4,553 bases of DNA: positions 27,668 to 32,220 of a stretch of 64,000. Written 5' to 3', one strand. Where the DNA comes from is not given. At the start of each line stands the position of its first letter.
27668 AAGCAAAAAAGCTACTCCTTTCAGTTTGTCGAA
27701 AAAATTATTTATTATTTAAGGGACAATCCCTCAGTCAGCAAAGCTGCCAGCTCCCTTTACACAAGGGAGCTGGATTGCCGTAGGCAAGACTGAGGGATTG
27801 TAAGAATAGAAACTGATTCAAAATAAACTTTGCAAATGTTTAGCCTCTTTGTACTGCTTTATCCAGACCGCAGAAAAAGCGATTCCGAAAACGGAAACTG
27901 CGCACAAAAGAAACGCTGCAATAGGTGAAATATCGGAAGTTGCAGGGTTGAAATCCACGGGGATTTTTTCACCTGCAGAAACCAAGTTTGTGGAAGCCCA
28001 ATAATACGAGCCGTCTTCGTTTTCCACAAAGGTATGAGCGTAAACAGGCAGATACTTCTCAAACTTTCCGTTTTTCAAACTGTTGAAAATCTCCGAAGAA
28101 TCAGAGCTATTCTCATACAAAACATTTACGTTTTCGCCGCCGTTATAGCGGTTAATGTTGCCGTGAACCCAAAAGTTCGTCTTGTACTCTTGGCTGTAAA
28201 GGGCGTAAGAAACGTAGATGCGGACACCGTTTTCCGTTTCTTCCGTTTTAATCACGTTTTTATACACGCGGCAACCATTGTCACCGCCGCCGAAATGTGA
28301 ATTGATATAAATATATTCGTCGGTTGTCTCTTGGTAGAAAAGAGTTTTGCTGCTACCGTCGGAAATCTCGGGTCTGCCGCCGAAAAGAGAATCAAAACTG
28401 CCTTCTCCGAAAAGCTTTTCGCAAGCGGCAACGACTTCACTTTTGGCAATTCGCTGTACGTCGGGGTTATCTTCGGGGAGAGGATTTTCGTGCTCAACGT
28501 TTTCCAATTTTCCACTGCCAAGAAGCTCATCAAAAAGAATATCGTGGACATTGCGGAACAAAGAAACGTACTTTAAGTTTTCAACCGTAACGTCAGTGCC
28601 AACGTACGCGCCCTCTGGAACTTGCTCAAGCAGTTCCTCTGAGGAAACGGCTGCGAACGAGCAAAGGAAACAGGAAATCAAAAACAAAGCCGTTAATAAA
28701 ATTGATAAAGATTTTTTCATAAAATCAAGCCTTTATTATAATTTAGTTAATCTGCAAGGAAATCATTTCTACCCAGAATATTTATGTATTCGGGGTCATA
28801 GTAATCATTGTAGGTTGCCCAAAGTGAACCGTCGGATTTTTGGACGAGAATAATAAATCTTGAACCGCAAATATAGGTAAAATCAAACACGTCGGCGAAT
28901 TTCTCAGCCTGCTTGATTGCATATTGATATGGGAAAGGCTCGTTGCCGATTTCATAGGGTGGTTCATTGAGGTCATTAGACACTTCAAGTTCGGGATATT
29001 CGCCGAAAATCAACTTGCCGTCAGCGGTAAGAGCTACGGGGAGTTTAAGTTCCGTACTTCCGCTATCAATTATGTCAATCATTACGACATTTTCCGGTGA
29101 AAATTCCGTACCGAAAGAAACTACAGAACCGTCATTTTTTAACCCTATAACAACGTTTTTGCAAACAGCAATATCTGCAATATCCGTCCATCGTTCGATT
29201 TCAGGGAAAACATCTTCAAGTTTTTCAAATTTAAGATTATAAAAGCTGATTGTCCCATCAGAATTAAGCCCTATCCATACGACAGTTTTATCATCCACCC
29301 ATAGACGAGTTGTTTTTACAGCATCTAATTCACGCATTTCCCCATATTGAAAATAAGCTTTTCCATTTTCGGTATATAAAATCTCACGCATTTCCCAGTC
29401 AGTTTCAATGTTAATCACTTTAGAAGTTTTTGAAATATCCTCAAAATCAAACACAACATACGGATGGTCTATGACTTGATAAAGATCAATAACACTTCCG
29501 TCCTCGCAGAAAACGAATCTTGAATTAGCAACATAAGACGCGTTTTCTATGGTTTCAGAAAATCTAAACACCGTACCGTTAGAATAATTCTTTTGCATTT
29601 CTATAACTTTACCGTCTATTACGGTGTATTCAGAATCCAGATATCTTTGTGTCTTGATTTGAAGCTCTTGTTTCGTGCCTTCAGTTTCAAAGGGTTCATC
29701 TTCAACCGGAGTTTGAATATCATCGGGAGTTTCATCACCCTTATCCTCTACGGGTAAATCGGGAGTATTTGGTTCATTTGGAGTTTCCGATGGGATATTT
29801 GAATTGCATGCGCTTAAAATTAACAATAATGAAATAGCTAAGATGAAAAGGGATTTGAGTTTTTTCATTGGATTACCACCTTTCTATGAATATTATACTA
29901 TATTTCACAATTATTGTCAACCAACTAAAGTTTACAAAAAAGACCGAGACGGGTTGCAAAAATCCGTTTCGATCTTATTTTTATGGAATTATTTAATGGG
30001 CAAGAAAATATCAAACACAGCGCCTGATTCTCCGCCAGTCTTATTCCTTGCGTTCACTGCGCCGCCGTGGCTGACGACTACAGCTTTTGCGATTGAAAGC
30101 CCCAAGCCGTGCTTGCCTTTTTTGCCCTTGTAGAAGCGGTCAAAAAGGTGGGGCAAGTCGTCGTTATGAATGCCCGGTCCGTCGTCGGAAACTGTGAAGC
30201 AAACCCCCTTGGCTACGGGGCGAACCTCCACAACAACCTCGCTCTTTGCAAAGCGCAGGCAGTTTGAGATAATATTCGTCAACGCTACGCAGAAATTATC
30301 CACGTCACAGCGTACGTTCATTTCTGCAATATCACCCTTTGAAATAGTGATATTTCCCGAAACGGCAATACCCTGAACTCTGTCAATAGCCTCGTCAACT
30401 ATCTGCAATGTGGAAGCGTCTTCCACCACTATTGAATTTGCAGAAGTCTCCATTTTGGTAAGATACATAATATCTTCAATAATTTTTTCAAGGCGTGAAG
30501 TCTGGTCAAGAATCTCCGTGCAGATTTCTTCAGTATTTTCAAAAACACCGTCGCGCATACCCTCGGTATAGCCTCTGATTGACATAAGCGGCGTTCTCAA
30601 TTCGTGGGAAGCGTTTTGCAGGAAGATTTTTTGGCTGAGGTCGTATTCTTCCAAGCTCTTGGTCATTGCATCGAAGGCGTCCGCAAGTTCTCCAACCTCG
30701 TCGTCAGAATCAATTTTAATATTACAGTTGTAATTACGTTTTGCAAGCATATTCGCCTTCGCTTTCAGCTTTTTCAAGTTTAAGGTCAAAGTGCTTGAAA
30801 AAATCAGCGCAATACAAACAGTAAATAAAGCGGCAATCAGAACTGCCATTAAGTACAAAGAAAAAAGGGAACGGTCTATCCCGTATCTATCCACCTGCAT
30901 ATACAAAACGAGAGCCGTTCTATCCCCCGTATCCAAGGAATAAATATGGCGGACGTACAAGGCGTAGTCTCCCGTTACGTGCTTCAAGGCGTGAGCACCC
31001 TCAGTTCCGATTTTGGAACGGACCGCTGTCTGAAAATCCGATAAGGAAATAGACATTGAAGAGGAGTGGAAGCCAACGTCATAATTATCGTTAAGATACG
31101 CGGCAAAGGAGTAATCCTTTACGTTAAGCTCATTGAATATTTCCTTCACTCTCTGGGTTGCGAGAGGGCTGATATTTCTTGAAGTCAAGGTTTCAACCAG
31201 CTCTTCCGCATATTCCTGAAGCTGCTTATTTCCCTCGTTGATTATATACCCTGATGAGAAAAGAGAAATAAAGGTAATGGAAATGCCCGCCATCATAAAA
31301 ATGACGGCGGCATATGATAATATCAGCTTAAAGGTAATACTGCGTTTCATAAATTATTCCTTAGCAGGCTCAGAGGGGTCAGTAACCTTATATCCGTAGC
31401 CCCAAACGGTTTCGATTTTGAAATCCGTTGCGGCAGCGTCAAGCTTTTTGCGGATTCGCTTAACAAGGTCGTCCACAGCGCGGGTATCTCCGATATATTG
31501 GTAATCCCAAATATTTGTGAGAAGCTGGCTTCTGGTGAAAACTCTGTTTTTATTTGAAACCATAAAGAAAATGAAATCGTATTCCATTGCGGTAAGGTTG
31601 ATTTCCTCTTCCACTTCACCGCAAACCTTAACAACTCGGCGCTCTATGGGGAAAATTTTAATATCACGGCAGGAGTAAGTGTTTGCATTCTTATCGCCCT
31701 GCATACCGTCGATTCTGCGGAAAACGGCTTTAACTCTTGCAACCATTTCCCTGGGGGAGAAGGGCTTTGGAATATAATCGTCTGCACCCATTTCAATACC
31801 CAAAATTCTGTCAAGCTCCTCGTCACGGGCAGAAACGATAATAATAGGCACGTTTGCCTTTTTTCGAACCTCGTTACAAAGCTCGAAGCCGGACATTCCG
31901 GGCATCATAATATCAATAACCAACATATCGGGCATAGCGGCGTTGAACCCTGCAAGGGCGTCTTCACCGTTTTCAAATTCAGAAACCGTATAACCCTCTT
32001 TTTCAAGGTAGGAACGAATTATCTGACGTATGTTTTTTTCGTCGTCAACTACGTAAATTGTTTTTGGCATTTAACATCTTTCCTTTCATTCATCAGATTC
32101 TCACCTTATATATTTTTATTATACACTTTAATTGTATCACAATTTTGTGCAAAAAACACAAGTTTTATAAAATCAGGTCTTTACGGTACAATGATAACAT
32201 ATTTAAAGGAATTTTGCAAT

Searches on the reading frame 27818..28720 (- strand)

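Call 100: search_protein_families(library=pfam, proteins=[window:27818-28720:-], max_evalue=1)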
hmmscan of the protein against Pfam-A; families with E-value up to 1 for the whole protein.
window:27818-28720:- (300 aa): 3 families
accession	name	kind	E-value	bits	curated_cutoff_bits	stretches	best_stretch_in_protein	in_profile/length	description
PF24838.2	8xMP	-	0.003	17.8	30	1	265-298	45-78/136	Octameric membrane protein family (8xMP)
PF20394.4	DUF6688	-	0.12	12.5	26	1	262-291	107-136/248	DUF6688 N-terminal domain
PF12158.14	DUF3592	-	0.26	12.4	25.3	0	164-202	19-69/84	Domain of unknown function (DUF3592)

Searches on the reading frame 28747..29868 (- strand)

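Call 85: search_protein_families(library=pfam, proteins=[window:28747-29868:-], max_evalue=0.00001)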
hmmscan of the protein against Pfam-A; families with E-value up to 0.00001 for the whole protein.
window:28747-29868:- (373 aa): 0 families

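Call 100: search_protein_families(library=pfam, proteins=[window:28747-29868:-], max_evalue=1)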
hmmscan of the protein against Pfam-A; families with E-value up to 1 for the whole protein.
window:28747-29868:- (373 aa): 2 families
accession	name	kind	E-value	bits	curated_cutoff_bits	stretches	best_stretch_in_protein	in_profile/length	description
PF25390.1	WD40_RLD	-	0.047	13.4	150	1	193-255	107-169/363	RCC1-like domain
PF08139.17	LPAM_1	-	0.094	13.6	20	1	8-22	4-18/18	Prokaryotic membrane lipoprotein lipid attachment site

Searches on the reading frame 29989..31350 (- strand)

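Call 85: search_protein_families(library=pfam, proteins=[window:29989-31350:-], max_evalue=0.00001)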
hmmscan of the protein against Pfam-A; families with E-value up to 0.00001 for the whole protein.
window:29989-31350:- (453 aa): 3 families
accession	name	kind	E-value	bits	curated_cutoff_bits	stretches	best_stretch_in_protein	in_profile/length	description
PF02518.31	HATPase_c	-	1.5e-20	74.2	26.4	1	352-452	5-109/111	Histidine kinase-, DNA gyrase B-, and HSP90-like ATPase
PF00512.31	HisKA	-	1.9e-16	60.3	26.9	1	241-302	3-65/66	His Kinase A (phospho-acceptor) domain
PF00672.30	HAMP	-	2.4e-08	34.6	25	1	185-235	3-53/53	HAMP domain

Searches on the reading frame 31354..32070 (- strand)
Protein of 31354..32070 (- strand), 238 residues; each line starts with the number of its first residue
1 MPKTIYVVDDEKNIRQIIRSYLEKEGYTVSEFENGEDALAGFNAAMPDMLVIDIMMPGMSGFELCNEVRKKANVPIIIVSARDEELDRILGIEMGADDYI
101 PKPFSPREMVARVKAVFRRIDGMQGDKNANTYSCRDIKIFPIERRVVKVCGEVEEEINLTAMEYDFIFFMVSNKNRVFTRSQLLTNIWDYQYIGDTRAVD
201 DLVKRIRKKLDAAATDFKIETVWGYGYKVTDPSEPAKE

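Call 100: search_protein_families(library=pfam, proteins=[window:31354-32070:-], max_evalue=1)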
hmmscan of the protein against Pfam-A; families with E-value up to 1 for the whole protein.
window:31354-32070:- (238 aa): 4 families
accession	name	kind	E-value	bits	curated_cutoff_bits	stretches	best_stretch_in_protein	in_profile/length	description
PF00072.30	Response_reg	-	1.3e-32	112.7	30.2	1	5-114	1-111/111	Response regulator receiver domain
PF00486.34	Trans_reg_C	-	4.7e-21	75.1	26.2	1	155-228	2-76/77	Transcriptional regulatory protein, C terminal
PF03698.18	UPF0180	-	0.039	14.6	25.4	1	18-37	12-31/77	Uncharacterised protein family (UPF0180)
PF12710.13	HAD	-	0.08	13.8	27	0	37-97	68-125/189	haloacid dehalogenase-like hydrolase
